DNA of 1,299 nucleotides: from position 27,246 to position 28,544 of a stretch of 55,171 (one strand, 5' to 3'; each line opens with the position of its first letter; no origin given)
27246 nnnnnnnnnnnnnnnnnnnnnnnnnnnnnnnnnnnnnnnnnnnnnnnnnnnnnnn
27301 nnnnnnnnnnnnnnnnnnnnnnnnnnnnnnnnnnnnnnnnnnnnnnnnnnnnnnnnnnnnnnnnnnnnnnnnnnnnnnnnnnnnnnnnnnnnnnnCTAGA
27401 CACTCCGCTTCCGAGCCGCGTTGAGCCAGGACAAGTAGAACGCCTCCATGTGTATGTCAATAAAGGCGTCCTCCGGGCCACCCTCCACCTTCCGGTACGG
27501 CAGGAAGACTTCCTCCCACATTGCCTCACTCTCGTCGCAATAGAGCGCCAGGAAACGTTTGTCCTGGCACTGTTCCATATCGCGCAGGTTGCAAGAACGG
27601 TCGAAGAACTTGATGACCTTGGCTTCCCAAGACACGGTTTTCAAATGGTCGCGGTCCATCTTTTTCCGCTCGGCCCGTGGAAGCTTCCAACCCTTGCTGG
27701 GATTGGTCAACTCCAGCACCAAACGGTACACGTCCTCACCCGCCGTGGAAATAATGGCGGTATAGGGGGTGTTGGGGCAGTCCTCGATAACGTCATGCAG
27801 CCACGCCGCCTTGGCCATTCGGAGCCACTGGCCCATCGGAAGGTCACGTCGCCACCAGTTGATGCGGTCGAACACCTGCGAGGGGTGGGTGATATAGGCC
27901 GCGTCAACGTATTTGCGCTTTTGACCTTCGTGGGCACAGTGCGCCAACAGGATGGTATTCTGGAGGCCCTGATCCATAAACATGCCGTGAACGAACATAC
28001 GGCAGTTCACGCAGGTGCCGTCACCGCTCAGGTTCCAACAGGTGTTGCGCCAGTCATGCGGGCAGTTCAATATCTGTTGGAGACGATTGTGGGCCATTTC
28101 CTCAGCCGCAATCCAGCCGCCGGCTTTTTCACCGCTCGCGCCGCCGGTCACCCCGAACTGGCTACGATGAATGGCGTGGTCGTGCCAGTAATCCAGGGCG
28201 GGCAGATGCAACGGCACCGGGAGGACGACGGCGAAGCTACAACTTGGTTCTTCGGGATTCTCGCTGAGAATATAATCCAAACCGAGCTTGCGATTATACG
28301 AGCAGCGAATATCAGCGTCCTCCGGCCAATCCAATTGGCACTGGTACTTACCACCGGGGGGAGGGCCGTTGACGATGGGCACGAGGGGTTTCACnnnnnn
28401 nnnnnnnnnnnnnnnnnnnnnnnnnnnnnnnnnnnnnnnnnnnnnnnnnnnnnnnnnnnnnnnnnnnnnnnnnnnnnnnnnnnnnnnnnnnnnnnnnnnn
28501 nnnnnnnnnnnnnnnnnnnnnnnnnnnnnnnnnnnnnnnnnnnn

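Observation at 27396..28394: SpoT/Mesh1-type HD (p)ppGpp hydrolase with a Cys-rich N-terminal extension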

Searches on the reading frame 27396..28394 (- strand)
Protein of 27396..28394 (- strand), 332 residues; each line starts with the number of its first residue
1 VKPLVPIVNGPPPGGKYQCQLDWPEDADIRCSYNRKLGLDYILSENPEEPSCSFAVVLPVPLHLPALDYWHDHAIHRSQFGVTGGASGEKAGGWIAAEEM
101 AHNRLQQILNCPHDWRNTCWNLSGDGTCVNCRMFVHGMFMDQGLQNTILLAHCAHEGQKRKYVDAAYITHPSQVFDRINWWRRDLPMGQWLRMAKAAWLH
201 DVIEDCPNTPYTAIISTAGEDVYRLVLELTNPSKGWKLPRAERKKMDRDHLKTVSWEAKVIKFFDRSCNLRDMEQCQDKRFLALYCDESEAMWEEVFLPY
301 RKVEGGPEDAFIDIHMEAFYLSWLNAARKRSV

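Call 3: search_protein_families(library=pfam, proteins=[window:27396-28394:-], max_evalue=0.01)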
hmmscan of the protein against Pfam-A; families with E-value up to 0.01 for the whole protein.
window:27396-28394:- (332 aa): 1 family
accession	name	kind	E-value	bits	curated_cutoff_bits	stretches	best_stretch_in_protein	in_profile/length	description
PF13328.12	HD_4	-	4.5e-05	23.7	27.2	1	153-279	7-133/156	HD domain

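Call 4: search_protein_families(library=phrogs, proteins=[window:27396-28394:-], max_evalue=0.01)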
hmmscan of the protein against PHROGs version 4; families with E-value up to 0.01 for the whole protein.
window:27396-28394:- (332 aa): 2 families
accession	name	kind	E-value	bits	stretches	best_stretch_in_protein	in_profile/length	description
phrog_990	-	other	1.2e-18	68.5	1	144-272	155-268/374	metal-dependent phosphohydrolase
phrog_32047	-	other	8.1e-09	36.1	1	148-209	28-86/301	phosphohydrolase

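Call 5: search_solved_structures(query=window:27396-28394:-, max_evalue=1, show_alignments=3)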
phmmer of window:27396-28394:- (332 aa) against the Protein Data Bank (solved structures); distinct sequences matched with E-value up to 1: 11.
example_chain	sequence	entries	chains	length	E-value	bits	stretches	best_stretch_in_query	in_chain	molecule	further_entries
3nr1_A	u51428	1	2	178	5.9e-08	35.4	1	154-279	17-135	HD domain-containing protein 3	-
5vxa_A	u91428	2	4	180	4.8e-07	32.4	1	154-279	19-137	Guanosine-3',5'-bis(diphosphate) 3'-pyrophosphohydrolase MESH1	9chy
7p1y_BBB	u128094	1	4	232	1.4e-06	30.8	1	193-291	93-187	HD domain-containing protein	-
3nqw_A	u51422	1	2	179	6.6e-06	28.6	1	194-274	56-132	CG11900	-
9s6k_B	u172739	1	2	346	5.6e-05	25.6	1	142-285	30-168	GTP pyrophosphokinase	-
7oiw_A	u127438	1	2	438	0.00012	24.5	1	148-276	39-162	GTP pyrophosphokinase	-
6s2t_A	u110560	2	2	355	0.00033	23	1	150-279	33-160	(P)ppGpp synthetase I, SpoT/RelA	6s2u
7ohg_A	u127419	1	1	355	0.00033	23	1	150-279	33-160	Guanosine-3',5'-bis(Diphosphate) 3'-pyrophosphohydrolase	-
6s2v_A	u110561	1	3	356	0.00034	23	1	150-279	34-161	(P)ppGpp synthetase I, SpoT/RelA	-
7qoe_A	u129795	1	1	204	0.00097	21.5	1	147-313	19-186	HDc domain-containing protein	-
4yf1_A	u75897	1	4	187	0.0016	20.8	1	154-274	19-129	Lmo0812 protein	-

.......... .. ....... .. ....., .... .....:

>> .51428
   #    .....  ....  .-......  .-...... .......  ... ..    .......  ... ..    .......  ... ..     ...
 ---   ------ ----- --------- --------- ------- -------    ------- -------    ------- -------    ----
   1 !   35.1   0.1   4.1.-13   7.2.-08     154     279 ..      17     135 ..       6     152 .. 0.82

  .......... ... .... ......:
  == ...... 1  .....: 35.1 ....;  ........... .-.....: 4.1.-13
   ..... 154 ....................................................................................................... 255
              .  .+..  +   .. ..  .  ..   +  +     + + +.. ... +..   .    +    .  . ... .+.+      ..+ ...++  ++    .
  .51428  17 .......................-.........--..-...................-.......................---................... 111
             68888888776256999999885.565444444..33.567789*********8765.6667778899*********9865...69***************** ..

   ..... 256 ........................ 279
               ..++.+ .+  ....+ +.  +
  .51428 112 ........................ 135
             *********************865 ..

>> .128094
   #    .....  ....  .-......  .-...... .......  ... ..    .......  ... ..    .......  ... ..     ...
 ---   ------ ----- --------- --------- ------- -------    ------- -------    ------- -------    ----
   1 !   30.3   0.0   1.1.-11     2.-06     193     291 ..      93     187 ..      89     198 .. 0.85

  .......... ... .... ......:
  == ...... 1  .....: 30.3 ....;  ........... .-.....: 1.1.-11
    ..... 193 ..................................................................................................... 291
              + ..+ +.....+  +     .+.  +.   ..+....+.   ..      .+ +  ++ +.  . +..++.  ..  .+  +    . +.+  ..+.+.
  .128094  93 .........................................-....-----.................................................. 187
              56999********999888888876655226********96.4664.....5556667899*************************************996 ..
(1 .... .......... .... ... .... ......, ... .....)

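Call 6: search_protein_families(library=ncbifam, proteins=[window:27396-28394:-], max_evalue=0.1)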
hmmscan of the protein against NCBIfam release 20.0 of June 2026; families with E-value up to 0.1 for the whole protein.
window:27396-28394:- (332 aa): 2 families
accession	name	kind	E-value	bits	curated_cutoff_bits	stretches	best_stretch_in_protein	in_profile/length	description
TIGR00691.1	spoT_relA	subfamily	1.5e-07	30.2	499.2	1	150-273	4-122/687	RelA/SpoT family protein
NF008303.0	PRK11092.1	equivalog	9e-06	24.1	947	1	144-272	23-146/702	bifunctional GTP diphosphokinase/guanosine-3',5'-bis pyrophosphate 3'-pyrophosphohydrolase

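Call 7: find_homologous_proteins(query=window:27396-28394:-, max_evalue=0.001)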
Query window:27396-28394:- (332 aa): 105 proteins with E <= 0.001 among 583 candidates.
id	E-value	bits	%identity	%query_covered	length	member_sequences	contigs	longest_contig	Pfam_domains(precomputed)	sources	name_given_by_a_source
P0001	3.6e-238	808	100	100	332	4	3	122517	-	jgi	-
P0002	1.1e-190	651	81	100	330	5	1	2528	PF13328.13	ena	-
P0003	1.7e-154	532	67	100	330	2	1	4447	-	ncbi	-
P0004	4.2e-99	350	51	100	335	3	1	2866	PF13328.13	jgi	jgi:hypothetical protein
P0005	4.2e-69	251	44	84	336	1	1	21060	PF13328.13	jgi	jgi:hypothetical protein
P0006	5.9e-67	244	45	84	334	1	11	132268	PF13328.13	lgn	-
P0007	4.8e-66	241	44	86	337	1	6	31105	PF13328.13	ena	-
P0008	7.8e-66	241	42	94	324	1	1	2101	PF13328.13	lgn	-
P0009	6.8e-64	234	42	94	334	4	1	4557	PF13328.13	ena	-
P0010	1.7e-61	226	44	84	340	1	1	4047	PF13328.13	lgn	-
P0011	4.4e-56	209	44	73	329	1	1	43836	PF13328.13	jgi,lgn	jgi:hypothetical protein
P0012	5.0e-56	208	41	92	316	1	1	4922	PF13328.13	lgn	-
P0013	3.5e-54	202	40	84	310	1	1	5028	PF13328.13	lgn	-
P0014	4.9e-53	199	48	61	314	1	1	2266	-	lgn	-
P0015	3.5e-48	183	41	72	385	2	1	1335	PF13328.13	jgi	-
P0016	4.3e-47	179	40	84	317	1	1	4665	PF13328.13,PF01966.29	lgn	-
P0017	6.0e-47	179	40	84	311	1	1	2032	PF13328.13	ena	-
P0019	2.0e-46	177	40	83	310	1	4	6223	PF13328.13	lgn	-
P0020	5.9e-46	175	45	60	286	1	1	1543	PF13328.13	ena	-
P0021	4.3e-45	172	49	56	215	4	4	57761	PF13328.13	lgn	-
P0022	4.2e-43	166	51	52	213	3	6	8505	PF13328.13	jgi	jgi:(p)ppGpp synthase/HD superfamily hydrolase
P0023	6.1e-43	165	39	85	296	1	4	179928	PF13328.13,PF01966.29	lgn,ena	-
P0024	1.0e-42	165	49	56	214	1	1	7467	PF13328.13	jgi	-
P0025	3.6e-42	163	40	85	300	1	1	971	PF13328.13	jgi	jgi:hypothetical protein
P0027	1.8e-41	161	37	85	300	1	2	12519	PF13328.13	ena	-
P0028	4.7e-41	159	51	47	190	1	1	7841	PF13328.13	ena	-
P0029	6.3e-41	159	54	43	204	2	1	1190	PF13328.13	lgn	-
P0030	1.9e-40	157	49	52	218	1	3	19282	PF13328.13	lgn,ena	-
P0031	5.2e-39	152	49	47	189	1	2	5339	PF13328.13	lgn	-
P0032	6.2e-37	146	52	47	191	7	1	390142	PF13328.13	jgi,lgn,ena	-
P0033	7.1e-37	145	50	44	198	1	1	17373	PF13328.13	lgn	-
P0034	7.9e-37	145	52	47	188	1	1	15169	PF13328.13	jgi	-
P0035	1.2e-36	145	52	44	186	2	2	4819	PF13328.13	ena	-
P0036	3.6e-36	143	50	47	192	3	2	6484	PF13328.13,PF01966.29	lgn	-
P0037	5.2e-36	143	52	42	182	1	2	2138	PF13328.13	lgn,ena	-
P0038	3.9e-35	140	50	42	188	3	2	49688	PF13328.13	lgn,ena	-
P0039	4.4e-35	140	51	42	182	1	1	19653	PF13328.13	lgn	-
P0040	1.8e-34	137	50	45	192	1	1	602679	PF13328.13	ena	-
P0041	3.0e-34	137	48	45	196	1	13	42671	PF13328.13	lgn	-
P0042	7.6e-34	135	49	42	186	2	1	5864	PF13328.13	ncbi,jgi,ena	ncbi:MAG: HD domain-containing protein [bacterium]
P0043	8.2e-34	135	50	42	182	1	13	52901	PF13328.13,PF01966.29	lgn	-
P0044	1.7e-33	134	47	45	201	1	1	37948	PF13328.13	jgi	-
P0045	5.8e-33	133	49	44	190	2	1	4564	PF13328.13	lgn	-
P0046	1.1e-32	132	49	44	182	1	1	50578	PF13328.13,PF01966.29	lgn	-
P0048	1.9e-30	124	46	48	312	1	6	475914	PF13328.13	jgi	jgi:hypothetical protein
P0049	3.2e-30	124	43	47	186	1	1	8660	PF13328.13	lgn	-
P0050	4.5e-29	120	48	45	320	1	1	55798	PF13328.13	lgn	-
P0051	5.5e-29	119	45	43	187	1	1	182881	PF13328.13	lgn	-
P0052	1.1e-28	118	45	47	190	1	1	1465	PF13328.13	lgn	-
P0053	4.2e-28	117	45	44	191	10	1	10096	PF13328.13,PF01966.29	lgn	-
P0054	5.0e-28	116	45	44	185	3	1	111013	PF13328.13,PF01966.29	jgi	jgi:(p)ppGpp synthase/HD superfamily hydrolase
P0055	8.7e-28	116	49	47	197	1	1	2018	PF13328.13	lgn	-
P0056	6.6e-27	113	47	43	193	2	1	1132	PF13328.13,PF01966.29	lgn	-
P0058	3.2e-26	110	46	44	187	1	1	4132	PF13328.13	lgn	-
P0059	5.6e-26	110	48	45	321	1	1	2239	PF13328.13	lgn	-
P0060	9.1e-26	109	45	44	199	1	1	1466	PF13328.13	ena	-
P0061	1.8e-24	105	46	42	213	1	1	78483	PF13328.13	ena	-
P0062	4.6e-24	103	46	47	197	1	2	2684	PF13328.13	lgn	-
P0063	6.0e-24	103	46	42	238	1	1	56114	PF13328.13,PF00196.26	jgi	-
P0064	1.0e-23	102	41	48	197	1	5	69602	PF13328.13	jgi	jgi:(p)ppGpp synthase/HD superfamily hydrolase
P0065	2.7e-23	101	50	37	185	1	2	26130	PF13328.13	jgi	jgi:(p)ppGpp synthase/HD superfamily hydrolase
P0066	4.3e-23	100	41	48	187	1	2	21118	PF13328.13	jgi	jgi:(p)ppGpp synthase/HD superfamily hydrolase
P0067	5.7e-23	100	44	42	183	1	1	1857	PF13328.13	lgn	-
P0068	4.5e-22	97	40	56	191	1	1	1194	PF13328.13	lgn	-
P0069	7.0e-22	96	39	56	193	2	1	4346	PF13328.13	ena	-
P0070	8.5e-22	96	44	45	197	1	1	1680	PF13328.13,PF01966.29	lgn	-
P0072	9.9e-22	96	42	44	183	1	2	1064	PF13328.13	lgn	-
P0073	1.1e-21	95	41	48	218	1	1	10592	PF13328.13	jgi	jgi:(p)ppGpp synthase/HD superfamily hydrolase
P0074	2.2e-21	94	45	44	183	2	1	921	PF13328.13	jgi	jgi:guanosine-3',5'-bis(diphosphate) 3'-pyrophosphohydrolase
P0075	7.7e-21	93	36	56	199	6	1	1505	PF13328.13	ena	-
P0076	1.1e-20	92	45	42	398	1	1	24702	PF02861.26,PF13328.13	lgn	-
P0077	3.4e-20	91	47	39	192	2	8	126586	PF13328.13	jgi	-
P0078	4.4e-20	90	41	46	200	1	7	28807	PF13328.13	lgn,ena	-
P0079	7.6e-20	89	39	51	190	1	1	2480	PF13328.13,PF01966.29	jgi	-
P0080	1.2e-19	89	40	55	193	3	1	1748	PF13328.13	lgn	-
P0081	2.7e-19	88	44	42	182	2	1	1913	PF13328.13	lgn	-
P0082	1.5e-18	85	42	38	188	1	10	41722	PF13328.13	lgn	-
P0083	4.8e-18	83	41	47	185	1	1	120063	PF13328.13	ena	-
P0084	1.2e-17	82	41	46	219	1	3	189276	PF13328.13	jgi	jgi:(p)ppGpp synthase/HD superfamily hydrolase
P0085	1.3e-17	82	37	47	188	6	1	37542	PF13328.13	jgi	-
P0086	1.1e-16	79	40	45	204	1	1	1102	PF13328.13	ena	-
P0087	5.3e-15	73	44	35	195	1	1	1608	PF13328.13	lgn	-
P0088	1.1e-14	72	36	56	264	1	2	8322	PF13328.13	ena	-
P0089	1.8e-14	72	43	44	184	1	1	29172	PF13328.13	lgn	-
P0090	3.6e-14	71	37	51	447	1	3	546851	PF13328.13,PF01966.29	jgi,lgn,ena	-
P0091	1.5e-13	69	39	44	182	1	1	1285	PF13328.13,PF01966.29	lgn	-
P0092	1.5e-12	65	38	48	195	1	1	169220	PF13328.13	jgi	jgi:(p)ppGpp synthase/HD superfamily hydrolase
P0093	4.3e-12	64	41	38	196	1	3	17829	PF13328.13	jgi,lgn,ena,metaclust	metaclust:\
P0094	8.4e-12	63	37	45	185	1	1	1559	PF13328.13,PF01966.29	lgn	-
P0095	9.1e-12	63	40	43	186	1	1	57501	PF13328.13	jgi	jgi:guanosine-3',5'-bis(diphosphate) 3'-pyrophosphohydrolase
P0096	2.2e-11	62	37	52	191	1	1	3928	PF13328.13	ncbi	-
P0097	2.6e-11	61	39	39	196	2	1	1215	PF13328.13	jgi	-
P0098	3.1e-11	61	37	44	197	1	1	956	PF13328.13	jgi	jgi:(p)ppGpp synthase/HD superfamily hydrolase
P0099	8.4e-8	50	34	37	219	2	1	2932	PF13328.13,PF01966.29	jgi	jgi:hypothetical protein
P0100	8.4e-8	50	34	36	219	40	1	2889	PF13328.13,PF01966.29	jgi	-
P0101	1.9e-7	49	32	40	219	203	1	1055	PF13328.13,PF01966.29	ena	-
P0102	3.9e-7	48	34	36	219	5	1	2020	PF13328.13,PF01966.29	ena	-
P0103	4.0e-7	48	34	36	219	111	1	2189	PF13328.13,PF01966.29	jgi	-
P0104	8.5e-7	46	34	37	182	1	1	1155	PF13328.13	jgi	jgi:guanosine-3',5'-bis(diphosphate) 3'-pyrophosphohydrolase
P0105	1.2e-6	46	32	40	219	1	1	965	PF13328.13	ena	-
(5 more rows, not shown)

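Call 20: find_encoding_contigs(protein=P0001, flank=10000, max_places=4)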
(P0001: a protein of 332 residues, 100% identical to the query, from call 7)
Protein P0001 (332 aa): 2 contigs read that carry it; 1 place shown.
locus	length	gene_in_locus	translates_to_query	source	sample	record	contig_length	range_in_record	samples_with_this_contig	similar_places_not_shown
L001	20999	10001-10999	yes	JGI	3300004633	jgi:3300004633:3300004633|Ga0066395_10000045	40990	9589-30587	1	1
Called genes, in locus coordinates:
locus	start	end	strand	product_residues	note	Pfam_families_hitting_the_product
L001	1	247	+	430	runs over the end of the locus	PF06689:zf-C4_ClpX (faint), PF13401:AAA_22 (faint), PF00004:AAA, PF07724:AAA_2, PF07728:AAA_5 (weak), PF10431:ClpB_D2-small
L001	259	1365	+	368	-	-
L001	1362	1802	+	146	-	-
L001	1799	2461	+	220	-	PF00149:Metallophos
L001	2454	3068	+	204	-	-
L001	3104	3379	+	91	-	-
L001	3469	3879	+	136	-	PF21986:AH_C (weak), PF06094:GGACT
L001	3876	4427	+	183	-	-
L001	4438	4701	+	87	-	-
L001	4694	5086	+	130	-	-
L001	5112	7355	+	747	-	PF00989:PAS, PF08448:PAS_4, PF13188:PAS_8, PF13426:PAS_9, PF08448:PAS_4, PF00512:HisKA, PF02518:HATPase_c, PF00072:Response_reg, +2 more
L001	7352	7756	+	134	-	-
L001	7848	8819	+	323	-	PF04542:Sigma70_r2, PF04545:Sigma70_r4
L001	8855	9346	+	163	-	-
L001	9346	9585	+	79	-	-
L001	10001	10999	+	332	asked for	-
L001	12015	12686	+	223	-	PF09414:RNA_ligase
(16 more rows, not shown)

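Call 21: search_dna_similar(query=window:27396-28394:-, collection=phages, mode=protein, max_rows=30)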
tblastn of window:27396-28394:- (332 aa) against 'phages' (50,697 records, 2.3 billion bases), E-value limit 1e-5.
Records with a match: 64; places in all: 64; records where one place covers at least 80% of the query: 0.
Best place of each record, by identity: <60% 64.
By first word of the organism name: Erwinia 30; Dickeya 8; Pseudomonas 6; Escherichia 4; Salmonella 4; Agrobacterium 3; Rhizobium 2; uncultured 1; Vibrio 1; Klebsiella 1; and 4 more.
By host as written in the record: Erwinia amylovora 29; Dickeya solani MK10 6; - 4; Rhizogenic Agrobacterium biovar 1 ST15.13/095 3; Dickeya solani 2; Salmonella enterica subsp. enterica serovar Typhimurium strain LT2 2; Salmonella enterica 2; Pseudomonas syringae pv. tomato str. DC3000 1; and 15 more.
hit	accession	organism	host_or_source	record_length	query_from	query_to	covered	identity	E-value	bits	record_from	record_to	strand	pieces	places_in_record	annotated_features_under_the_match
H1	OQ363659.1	Pseudomonas phage D6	Pseudomonas syringae pv. tomato str. ...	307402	151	308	48%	36.1%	6e-8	60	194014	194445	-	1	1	HD domain-containing protein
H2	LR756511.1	uncultured phage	metagenomic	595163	150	294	44%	39.1%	9e-14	78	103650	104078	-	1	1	record has no annotation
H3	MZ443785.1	Erwinia phage pEa_SNUABM_22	Erwinia amylovora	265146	149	319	52%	30.6%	4e-10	67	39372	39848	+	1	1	hypothetical protein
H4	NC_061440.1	Erwinia phage pEa_SNUABM_22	Erwinia amylovora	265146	149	319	52%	30.6%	4e-10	67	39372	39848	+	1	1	metal-dependent phosphohydrolase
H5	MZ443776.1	Erwinia phage pEa_SNUABM_1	Erwinia amylovora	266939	149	319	52%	30.6%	1e-8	62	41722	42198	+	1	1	hypothetical protein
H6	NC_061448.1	Erwinia phage pEa_SNUABM_1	Erwinia amylovora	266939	149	319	52%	30.6%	1e-8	62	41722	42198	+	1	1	metal-dependent phosphohydrolase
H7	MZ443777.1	Erwinia phage pEa_SNUABM_17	Erwinia amylovora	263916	149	319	52%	30.4%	8e-8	60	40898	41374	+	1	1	hypothetical protein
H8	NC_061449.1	Erwinia phage pEa_SNUABM_17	Erwinia amylovora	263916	149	319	52%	30.4%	8e-8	60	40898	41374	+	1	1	metal-dependent phosphohydrolase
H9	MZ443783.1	Erwinia phage pEa_SNUABM_28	Erwinia amylovora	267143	134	314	55%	28.5%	7e-10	66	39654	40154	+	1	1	hypothetical protein (x2)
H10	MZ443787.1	Erwinia phage pEa_SNUABM_39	Erwinia amylovora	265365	149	314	50%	31.0%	2e-11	71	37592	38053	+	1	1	hypothetical protein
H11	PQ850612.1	Escherichia phage KarinMuster_Bas82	Escherichia coli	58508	134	293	48%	32.1%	4e-10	67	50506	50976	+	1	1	metal-dependent phosphohydrolase | hypothetical protein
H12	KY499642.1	Vibrio phage pVa-21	Vibrio alginolyticus rm-8403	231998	130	288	48%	32.1%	3e-7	58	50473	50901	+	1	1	GTP pyrophosphokinase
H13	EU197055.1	Pseudomonas phage 201phi2-1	-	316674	151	319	51%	30.1%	6e-6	54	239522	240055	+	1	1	putative polyphosphate hydrolase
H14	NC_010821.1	Pseudomonas phage 201phi2-1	Pseudomonas chlororaphis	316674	151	319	51%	30.1%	6e-6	54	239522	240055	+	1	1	phosphohydrolase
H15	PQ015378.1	Pseudomonas phage RVTF4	Pseudomonas sp.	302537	147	294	45%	33.8%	7e-10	66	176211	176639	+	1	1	phosphohydrolase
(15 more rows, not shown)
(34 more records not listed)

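Call 24: predict_structure(alignment_id=A2)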
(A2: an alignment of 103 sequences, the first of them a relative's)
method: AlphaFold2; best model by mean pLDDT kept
length: 332 residues; sequences in the alignment: 103
mean_pLDDT: 94.3   pTM: 0.90
mean pLDDT of the five models: 94.3, 93.8, 93.5, 93.4, 93.3
residues with pLDDT >= 90: 279; 70-90: 49; 50-70: 4; < 50: 0
segments of 3 or more residues with pLDDT < 50: none
pLDDT, mean of each block of 10 residues (from residue 1): 85 80 95 88 88 95 94 95 89 92 97 96 96 96 98 97 94 97 90 98 97 98 98 96 98 98 98 96 98 97 85 93 98 96
secondary structure, 60 per line:
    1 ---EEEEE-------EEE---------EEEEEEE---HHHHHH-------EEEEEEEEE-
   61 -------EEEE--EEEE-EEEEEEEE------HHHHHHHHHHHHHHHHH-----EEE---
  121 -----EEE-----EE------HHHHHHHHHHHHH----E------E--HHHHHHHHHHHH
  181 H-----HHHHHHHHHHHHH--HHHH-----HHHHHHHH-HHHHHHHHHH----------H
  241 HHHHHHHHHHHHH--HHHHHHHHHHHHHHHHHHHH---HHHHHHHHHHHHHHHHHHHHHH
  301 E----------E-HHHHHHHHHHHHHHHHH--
elements in order: E4-8 E16-18 E28-34 H38-43 E51-59 E68-71 E74-77 E79-86 H93-109 E115-117 E126-128 H142-154 H169-181 H187-199 H202-205 H211-218 H220-229 H240-253 H256-275 H279-300 H314-330

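Call 38: find_encoding_contigs(protein=P0006, flank=8000, max_places=2)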
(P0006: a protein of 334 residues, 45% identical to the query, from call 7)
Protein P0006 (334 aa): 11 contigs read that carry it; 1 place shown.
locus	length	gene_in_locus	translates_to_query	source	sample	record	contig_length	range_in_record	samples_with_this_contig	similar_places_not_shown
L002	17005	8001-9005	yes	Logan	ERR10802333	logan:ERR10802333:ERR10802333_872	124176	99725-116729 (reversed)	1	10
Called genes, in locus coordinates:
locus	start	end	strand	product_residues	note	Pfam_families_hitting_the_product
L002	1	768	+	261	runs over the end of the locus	PF00535:Glycos_transf_2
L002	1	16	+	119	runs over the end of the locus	-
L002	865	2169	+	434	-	PF06689:zf-C4_ClpX (faint), PF01078:Mg_chelatase (faint), PF07724:AAA_2, PF07728:AAA_5 (weak), PF00004:AAA, PF10431:ClpB_D2-small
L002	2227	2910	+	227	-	PF00149:Metallophos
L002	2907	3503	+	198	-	-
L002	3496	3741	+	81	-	-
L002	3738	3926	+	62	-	-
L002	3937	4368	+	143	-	PF06094:GGACT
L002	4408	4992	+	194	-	-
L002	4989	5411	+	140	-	-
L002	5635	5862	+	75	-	-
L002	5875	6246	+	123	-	-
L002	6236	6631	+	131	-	-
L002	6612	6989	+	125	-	-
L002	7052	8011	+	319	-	PF04545:Sigma70_r4 (weak)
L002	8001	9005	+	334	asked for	PF13328:HD_4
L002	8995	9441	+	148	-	-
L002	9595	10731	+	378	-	-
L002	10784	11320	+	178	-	-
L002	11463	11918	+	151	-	PF09414:RNA_ligase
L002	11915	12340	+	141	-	-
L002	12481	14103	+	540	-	PF05406:WGR, PF00644:PARP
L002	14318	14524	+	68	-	-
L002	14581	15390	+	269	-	-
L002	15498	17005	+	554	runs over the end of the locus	PF00004:AAA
